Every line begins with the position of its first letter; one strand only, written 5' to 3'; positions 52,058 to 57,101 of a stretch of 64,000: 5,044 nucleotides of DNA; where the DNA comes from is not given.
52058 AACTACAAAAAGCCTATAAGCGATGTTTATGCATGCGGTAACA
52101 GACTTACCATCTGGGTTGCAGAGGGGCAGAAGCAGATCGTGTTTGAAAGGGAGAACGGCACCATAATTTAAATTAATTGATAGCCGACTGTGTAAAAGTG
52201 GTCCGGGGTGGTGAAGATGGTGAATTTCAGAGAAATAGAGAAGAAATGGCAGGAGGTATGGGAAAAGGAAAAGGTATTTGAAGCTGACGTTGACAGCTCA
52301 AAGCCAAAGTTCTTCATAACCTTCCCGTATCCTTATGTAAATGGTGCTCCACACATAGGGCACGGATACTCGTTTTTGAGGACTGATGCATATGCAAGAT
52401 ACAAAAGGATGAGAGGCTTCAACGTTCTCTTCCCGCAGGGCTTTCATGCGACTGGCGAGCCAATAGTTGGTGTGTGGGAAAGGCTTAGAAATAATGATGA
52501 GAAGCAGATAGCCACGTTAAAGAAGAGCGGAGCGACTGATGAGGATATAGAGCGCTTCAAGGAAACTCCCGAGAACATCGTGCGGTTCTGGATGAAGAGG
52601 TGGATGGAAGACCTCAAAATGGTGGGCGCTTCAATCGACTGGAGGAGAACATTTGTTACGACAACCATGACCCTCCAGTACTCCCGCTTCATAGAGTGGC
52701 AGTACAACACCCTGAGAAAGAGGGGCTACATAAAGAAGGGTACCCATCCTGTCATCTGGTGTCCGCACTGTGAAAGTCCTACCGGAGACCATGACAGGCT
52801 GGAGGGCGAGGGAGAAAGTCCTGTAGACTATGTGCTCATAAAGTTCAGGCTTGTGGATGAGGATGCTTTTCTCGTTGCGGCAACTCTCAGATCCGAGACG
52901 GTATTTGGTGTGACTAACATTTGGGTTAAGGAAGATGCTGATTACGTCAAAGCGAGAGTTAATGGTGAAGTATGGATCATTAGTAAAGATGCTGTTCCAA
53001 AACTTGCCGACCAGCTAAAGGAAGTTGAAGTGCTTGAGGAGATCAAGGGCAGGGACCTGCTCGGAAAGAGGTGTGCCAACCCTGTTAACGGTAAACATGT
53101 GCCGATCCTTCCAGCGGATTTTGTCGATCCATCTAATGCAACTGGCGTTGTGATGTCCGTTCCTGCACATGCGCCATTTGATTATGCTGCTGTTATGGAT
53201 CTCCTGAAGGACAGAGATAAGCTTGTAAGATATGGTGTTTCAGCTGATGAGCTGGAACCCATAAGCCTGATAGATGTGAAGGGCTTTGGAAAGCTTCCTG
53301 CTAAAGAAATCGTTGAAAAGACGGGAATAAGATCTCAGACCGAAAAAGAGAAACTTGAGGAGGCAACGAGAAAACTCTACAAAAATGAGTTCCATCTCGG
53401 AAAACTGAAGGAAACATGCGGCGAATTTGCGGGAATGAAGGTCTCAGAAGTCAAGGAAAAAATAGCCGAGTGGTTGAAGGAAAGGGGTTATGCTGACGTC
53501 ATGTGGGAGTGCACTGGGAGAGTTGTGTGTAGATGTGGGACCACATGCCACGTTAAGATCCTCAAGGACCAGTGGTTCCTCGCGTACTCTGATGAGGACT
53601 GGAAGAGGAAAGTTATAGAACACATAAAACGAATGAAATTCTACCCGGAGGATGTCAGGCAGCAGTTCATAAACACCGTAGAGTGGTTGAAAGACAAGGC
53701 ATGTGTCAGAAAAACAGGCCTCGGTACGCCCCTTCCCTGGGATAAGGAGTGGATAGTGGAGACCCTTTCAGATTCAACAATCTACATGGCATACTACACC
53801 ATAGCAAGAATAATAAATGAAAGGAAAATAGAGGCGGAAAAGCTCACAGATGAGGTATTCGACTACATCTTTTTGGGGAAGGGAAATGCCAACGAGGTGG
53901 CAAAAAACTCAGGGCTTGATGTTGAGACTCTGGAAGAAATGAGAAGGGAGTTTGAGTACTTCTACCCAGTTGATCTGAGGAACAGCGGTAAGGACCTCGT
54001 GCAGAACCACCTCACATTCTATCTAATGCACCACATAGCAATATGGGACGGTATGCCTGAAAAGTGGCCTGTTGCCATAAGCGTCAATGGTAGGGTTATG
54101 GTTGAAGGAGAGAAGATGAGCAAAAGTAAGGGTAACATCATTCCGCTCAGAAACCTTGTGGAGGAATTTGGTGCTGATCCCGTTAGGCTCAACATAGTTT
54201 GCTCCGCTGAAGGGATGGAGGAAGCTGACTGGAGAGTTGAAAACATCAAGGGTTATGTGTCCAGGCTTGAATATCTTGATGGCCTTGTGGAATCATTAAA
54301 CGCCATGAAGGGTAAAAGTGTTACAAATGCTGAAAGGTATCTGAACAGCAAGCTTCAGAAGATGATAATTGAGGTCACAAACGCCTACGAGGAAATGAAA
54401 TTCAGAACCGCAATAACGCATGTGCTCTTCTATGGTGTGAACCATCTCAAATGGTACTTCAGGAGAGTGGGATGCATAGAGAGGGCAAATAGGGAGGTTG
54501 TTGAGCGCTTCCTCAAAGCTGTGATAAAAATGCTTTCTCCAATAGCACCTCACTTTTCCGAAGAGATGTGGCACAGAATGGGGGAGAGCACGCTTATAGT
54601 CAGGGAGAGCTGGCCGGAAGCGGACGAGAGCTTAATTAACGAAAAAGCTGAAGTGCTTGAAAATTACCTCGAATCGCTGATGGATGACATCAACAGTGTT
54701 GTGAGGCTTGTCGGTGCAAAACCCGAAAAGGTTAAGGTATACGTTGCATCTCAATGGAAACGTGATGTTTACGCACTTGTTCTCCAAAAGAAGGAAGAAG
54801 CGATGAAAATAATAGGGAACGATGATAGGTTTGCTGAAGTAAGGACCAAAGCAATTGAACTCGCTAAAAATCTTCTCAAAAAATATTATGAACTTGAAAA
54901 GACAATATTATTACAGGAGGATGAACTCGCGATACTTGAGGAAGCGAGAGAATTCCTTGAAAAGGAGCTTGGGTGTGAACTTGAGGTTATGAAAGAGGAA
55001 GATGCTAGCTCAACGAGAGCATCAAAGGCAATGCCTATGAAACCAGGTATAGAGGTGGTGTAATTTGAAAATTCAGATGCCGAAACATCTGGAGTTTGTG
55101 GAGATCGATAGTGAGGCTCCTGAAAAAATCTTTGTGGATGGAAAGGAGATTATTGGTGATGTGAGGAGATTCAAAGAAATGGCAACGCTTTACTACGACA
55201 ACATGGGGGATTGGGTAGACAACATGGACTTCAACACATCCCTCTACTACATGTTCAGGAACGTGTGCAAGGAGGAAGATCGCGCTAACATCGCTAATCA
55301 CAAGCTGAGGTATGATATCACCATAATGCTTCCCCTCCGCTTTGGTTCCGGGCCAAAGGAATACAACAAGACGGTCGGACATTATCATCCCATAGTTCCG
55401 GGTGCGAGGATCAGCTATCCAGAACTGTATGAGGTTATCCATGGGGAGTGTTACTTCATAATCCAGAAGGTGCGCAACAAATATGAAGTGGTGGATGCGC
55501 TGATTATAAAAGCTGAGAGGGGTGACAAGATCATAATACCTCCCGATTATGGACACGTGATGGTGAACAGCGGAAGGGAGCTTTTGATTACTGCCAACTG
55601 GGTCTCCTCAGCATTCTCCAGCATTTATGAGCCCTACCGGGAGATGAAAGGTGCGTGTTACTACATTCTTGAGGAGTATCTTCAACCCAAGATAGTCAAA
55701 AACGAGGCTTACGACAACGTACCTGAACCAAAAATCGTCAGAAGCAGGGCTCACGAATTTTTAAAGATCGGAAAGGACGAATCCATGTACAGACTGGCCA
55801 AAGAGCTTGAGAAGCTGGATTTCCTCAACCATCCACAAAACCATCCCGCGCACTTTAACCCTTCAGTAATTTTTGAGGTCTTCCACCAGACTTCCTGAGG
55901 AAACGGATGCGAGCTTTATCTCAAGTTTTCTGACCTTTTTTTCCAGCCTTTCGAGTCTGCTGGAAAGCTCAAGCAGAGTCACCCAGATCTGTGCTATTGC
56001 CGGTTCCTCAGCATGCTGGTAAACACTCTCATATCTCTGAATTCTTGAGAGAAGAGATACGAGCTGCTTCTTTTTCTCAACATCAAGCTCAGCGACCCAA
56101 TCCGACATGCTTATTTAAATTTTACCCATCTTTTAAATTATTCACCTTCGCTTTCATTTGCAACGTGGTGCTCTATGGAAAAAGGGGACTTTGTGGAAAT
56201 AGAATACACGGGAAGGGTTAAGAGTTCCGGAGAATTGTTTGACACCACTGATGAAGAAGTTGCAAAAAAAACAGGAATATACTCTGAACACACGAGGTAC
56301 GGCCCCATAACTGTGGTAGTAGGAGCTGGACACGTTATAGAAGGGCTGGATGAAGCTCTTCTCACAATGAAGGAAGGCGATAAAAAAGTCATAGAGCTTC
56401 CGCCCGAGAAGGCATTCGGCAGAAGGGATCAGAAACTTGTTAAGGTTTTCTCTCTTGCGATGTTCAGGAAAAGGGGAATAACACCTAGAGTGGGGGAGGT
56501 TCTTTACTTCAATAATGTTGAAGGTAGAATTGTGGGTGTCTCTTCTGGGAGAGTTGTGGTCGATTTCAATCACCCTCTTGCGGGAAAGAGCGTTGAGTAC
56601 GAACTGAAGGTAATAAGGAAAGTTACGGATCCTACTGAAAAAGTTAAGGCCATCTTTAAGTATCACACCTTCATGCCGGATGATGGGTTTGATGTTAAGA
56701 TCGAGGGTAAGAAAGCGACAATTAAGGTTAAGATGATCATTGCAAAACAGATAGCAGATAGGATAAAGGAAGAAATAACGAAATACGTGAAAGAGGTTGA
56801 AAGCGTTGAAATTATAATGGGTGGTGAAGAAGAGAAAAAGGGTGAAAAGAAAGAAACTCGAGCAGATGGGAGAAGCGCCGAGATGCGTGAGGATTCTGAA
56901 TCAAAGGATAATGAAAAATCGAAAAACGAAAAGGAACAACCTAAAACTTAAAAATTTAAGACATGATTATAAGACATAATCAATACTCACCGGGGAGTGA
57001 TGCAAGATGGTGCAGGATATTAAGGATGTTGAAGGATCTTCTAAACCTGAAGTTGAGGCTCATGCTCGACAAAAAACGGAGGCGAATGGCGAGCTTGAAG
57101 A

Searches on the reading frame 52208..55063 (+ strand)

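Call 13: search_protein_families(library=pfam, proteins=[window:52208-55063:+], max_evalue=0.0001)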
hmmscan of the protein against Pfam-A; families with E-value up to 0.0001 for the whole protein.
window:52208-55063:+ (951 aa): 5 families
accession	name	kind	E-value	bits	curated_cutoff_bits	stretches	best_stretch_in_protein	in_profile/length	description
PF00133.28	tRNA-synt_1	-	7.7e-43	147.2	22.7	1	13-672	1-410/414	tRNA synthetases class I (I, L, M and V)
PF08264.19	Anticodon_1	-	2.1e-26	93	25.1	1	709-844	1-138/148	Anticodon-binding domain of tRNA ligase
PF09334.17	tRNA-synt_1g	-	2.4e-24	86.3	20.1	2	36-88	2-54/391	tRNA synthetases class I (M)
PF13603.12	tRNA-synt_1_2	-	5.9e-11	42.6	25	1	211-326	12-126/185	Leucyl-tRNA synthetase, editing domain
PF01406.26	tRNA-synt_1e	-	1.1e-08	35.3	27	1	587-664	207-281/301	tRNA synthetases class I (C) catalytic domain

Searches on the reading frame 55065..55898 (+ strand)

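Call 13: search_protein_families(library=pfam, proteins=[window:55065-55898:+], max_evalue=0.0001)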
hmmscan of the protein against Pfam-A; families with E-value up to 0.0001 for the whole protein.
window:55065-55898:+ (277 aa): 1 family
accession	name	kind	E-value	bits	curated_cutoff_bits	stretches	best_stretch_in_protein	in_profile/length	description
PF06560.17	GPI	-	4.4e-38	130.8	20.7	1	33-205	1-169/182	Glucose-6-phosphate isomerase (GPI)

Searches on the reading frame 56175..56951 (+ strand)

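Call 13: search_protein_families(library=pfam, proteins=[window:56175-56951:+], max_evalue=0.0001)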
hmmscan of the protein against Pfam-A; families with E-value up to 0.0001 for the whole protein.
window:56175-56951:+ (258 aa): 2 families
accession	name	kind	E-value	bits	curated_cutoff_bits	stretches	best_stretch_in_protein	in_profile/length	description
PF00254.34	FKBP_C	-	2.8e-15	56.8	21.1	1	2-86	6-76/94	FKBP-type peptidyl-prolyl cis-trans isomerase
PF22199.2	FKBP26_IF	-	5.2e-14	52.3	27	1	96-135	7-46/46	FKBP26, IF domain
